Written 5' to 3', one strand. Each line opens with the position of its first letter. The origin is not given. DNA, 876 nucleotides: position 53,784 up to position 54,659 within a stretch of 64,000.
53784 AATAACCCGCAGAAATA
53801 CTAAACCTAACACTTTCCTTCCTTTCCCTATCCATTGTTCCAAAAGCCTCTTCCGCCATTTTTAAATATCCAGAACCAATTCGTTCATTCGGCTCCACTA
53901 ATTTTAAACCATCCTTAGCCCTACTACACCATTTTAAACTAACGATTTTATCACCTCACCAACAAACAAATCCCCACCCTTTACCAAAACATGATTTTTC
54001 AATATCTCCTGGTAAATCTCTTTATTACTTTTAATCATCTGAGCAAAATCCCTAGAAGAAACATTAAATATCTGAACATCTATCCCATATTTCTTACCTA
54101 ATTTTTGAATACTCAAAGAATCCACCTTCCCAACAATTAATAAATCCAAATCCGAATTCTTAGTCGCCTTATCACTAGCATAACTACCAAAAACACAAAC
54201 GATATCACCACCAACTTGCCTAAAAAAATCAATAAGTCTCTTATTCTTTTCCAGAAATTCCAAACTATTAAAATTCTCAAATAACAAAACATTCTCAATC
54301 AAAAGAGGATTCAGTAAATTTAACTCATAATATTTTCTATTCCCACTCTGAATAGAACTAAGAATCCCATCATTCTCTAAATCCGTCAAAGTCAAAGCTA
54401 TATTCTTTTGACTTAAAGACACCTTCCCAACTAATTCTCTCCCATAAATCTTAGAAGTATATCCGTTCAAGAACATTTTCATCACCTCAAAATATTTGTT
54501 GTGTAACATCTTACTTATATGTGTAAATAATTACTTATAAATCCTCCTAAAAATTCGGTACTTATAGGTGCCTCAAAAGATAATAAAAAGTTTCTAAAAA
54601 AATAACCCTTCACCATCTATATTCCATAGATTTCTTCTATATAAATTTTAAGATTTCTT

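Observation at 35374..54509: Three divergent wHTH-nucleotidyltransferase + HEPN pairs, each placed as the leader of a giant surface-protein operon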

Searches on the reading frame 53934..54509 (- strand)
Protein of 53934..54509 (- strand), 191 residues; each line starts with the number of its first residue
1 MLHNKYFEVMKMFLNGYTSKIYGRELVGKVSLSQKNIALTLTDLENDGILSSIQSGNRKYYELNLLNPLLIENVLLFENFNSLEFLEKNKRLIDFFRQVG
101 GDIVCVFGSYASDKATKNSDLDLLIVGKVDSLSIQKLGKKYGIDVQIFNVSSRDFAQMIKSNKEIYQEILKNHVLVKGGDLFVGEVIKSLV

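Call 7: search_protein_families(library=pfam, proteins=[window:53934-54509:-], max_evalue=0.1)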
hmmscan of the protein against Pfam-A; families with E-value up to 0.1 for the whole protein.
window:53934-54509:- (191 aa): 3 families
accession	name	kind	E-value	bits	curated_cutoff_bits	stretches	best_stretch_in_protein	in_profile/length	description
PF01909.29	NTP_transf_2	-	1.2e-08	35.7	21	1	91-148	3-47/93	Nucleotidyltransferase domain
PF18765.7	Polbeta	-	2e-07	31.5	26.9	1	102-175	14-86/93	Polymerase beta, Nucleotidyltransferase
PF22600.2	MTPAP-like_central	-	0.0079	16.7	27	1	97-132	38-70/139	Poly(A) RNA polymerase, mitochondrial-like, central palm domain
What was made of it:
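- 53934..54509 (-): NT_C: wHTH + nucleotidyltransferase (191 aa). Pfam NTP_transf_2 1.2e-8 (call 7).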

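Call 8: search_protein_families(library=ncbifam, proteins=[window:53934-54509:-], max_evalue=0.1)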
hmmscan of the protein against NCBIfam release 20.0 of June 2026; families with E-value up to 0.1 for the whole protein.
window:53934-54509:- (191 aa): 5 families
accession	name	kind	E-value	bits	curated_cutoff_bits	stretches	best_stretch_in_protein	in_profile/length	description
NF047752.1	MntA_antitoxin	equivalog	2e-05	24.4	60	1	103-148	9-60/106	type VII toxin-antitoxin system MntA family adenylyltransferase antitoxin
NF033788.1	HTH_metalloreg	subfamily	0.0017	18.1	55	1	24-64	29-69/77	metalloregulator ArsR/SmtB family transcription factor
NF052319.1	FEKKY_dom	domain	0.0039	17.2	26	1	117-169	3-61/80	FEKKY domain-containing protein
NF008695.0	PRK11713.3-3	equivalog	0.019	14.4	246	0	32-89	111-167/223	16S rRNA (uracil(1498)-N(3))-methyltransferase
NF051895.1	anti_phage_HalB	equivalog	0.042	13.4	190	1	106-132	4-30/211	anti-phage Hailong system nucleotidyltransferase HalB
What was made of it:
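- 53934..54509 (-): NCBIfam ArsR-type HTH 1.7e-3 (call 8).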

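Call 22: find_homologous_proteins(query=window:53934-54509:-, max_evalue=0.001)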
Query window:53934-54509:- (191 aa): 120 proteins with E <= 0.001 among 698 candidates.
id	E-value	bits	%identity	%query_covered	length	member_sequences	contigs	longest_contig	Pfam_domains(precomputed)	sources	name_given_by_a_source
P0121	5.4e-107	373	100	94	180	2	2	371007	PF18765.8,PF01909.30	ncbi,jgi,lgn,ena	-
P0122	2.2e-75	271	66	98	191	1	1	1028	PF18765.8,PF01909.30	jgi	-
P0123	2.0e-72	261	66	100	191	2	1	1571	PF18765.8,PF01909.30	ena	-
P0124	9.5e-72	259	66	99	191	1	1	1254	PF18765.8,PF01909.30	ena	-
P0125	9.9e-72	259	64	98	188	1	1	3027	PF18765.8,PF01909.30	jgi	-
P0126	2.3e-71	257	62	99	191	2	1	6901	PF18765.8,PF01909.30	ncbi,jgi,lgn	jgi:predicted nucleotidyltransferase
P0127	6.0e-71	256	63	99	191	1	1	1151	PF18765.8,PF01909.30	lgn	-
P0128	2.9e-68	247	65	98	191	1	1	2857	PF18765.8,PF01909.30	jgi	-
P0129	1.6e-67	245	62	99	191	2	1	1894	PF18765.8,PF01909.30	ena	-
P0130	1.6e-65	238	61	98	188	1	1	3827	PF18765.8,PF01909.30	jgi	jgi:predicted nucleotidyltransferase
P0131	1.9e-65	238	61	98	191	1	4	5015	PF18765.8,PF01909.30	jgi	jgi:predicted nucleotidyltransferase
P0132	3.4e-64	234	60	98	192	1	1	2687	PF18765.8,PF01909.30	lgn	-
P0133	2.0e-63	232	58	97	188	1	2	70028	PF18765.8,PF01909.30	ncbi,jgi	-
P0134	6.2e-62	227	58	95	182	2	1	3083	PF18765.8,PF01909.30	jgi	-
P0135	1.1e-61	226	60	98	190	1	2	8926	PF18765.8,PF01909.30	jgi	-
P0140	9.7e-58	213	53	98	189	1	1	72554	PF18765.8,PF01909.30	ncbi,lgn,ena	-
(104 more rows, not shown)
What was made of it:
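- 53934..54509 (-): 120 homologues (call 22).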

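Call 24: find_related_loci(query=A2, collection=metagenome_contigs, flank=10000)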
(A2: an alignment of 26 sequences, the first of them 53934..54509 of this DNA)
Query A2 (191 aa) in metagenome_contigs; peptide patterns used: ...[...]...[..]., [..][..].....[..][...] (x = any residue, [..] = any of these).
600 stretches matched a pattern (row limit reached: there are more); 29 encode a relative of the query (tblastn E <= 1e-3); 29 distinct loci.
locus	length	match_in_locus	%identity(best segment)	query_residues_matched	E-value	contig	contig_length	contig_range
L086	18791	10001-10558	59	1-188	4e-61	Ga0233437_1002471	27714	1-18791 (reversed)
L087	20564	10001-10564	40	1-189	5e-44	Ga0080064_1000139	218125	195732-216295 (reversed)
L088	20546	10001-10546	41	1-183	8e-42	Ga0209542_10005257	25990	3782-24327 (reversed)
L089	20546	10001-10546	41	1-183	4e-38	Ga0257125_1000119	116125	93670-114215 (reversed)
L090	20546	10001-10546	41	1-183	4e-38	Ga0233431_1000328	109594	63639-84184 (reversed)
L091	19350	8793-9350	39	1-188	2e-36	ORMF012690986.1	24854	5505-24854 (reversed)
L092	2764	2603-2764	65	1-54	6e-18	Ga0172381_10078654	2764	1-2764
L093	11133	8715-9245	27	5-181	3e-15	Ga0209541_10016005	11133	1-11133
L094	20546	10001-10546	39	1-183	2e-32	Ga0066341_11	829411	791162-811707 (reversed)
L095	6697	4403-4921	27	4-175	2e-11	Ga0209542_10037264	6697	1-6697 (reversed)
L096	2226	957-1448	25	7-169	6e-10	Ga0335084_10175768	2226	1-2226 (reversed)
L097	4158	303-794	24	7-169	1e-8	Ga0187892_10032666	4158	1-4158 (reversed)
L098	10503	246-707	30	2-155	3e-7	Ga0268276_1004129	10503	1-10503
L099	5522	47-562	24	9-182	5e-7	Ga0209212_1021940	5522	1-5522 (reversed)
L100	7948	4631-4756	48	84-125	5e-6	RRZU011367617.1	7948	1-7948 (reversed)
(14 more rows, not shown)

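Call 42: find_related_loci(query=A2, collection=viral_contigs, flank=10000)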
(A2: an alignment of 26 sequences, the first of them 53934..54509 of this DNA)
Query A2 (191 aa) in viral_contigs; peptide patterns used: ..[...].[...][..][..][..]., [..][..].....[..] (x = any residue, [..] = any of these).
123 stretches matched a pattern, but none encodes a relative of the query by tblastn (E <= 1e-3).

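Call 45: find_encoding_contigs(protein=P0133, flank=8000, max_places=2)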
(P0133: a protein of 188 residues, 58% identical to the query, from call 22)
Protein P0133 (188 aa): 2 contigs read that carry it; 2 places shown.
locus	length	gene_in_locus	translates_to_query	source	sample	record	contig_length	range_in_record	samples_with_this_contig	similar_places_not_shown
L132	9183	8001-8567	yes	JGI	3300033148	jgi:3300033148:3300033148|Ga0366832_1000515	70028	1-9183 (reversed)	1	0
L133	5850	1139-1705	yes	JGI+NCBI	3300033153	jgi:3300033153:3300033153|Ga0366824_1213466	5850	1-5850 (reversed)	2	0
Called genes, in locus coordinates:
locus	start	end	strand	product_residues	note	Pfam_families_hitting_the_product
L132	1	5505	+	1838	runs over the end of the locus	PF13385:Laminin_G_3, PF02210:Laminin_G_2 (faint), PF13385:Laminin_G_3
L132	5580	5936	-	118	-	PF10049:DUF2283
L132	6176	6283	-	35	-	-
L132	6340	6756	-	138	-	-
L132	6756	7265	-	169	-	PF01909:NTP_transf_2, PF18765:Polbeta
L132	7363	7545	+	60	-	-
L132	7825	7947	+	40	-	-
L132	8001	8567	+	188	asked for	PF01909:NTP_transf_2, PF18765:Polbeta (weak)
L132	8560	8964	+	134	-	-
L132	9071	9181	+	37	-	?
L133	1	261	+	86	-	?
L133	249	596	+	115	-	-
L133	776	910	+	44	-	-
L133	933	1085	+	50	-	-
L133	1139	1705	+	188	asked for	PF01909:NTP_transf_2, PF18765:Polbeta (weak)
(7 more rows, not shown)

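Call 46: find_encoding_contigs(protein=P0140, flank=8000, max_places=1)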
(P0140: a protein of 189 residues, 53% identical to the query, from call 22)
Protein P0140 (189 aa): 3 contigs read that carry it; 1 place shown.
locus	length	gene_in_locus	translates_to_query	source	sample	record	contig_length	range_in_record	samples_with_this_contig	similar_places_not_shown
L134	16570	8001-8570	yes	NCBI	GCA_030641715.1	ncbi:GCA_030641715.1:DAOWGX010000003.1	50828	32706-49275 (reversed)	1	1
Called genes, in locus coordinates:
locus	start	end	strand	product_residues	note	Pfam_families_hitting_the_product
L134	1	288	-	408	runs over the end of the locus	PF00009:GTP_EFTU, PF01926:MMR_HSR1, PF09173:eIF2_C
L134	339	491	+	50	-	-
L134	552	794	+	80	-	-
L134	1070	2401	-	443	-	PF00133:tRNA-synt_1 (faint), PF01406:tRNA-synt_1e, PF09334:tRNA-synt_1g, PF01921:tRNA-synt_1f (weak), PF09190:DALR_2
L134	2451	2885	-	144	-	PF01092:Ribosomal_S6e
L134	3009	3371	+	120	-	-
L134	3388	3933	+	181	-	PF01909:NTP_transf_2 (weak), PF18765:Polbeta (weak)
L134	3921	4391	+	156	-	PF05168:HEPN (weak)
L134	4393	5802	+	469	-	-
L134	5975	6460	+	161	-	PF01909:NTP_transf_2 (weak), PF18765:Polbeta (weak)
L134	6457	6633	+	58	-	-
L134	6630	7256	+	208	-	PF12802:MarR_2 (faint), PF01909:NTP_transf_2, PF18765:Polbeta (weak)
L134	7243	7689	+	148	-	-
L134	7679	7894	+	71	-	-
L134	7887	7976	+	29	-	-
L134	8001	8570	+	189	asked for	PF01909:NTP_transf_2, PF18765:Polbeta (weak)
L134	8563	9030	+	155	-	-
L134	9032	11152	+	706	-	-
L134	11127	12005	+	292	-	PF02498:Bro-N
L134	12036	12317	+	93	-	PF01909:NTP_transf_2, PF18765:Polbeta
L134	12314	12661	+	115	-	PF01934:HepT-like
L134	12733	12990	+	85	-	-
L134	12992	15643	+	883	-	-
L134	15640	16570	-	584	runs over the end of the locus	PF00009:GTP_EFTU, PF01926:MMR_HSR1, PF03029:ATP_bind_1 (weak), PF03144:GTP_EFTU_D2 (faint), PF11987:IF-2, PF14578:GTP_EFTU_D4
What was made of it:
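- The same order is seen in L134 (call 46).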

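Call 51: search_protein_families(library=padloc, proteins=[window:53934-54509:-], max_evalue=0.01)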
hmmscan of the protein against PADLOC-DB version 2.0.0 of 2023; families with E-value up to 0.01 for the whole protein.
window:53934-54509:- (191 aa): 9 families
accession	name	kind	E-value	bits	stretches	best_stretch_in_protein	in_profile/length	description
PDLC04368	PDC-M05A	-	2.6e-15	54.8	1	8-175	17-186/201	-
PDLC04369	PDC-M05A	-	1.8e-09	35.5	1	7-180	16-187/201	-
PDLC04904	PDC-S09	-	3.3e-07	28.5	1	87-128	11-52/104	-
PDLC04902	PDC-S09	-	6.3e-06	24.4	1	87-131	7-51/97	-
PDLC04903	PDC-S09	-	7.1e-06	24.3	1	104-140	29-65/108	-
PDLC04906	PDC-S09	-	7.4e-06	24.3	1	98-129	21-52/98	-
PDLC04372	PDC-M05A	-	0.00023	19.5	1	39-134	17-107/167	-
PDLC04901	PDC-S09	-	0.00028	19.6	1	91-150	11-69/126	-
PDLC01720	Csa3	-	0.0058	15.2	1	20-84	42-94/118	Csa3_1_CAS-I-II-III-IV-V-VI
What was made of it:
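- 53934..54509 (-): PADLOC PDC-M05A 2.6e-15 (call 51).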
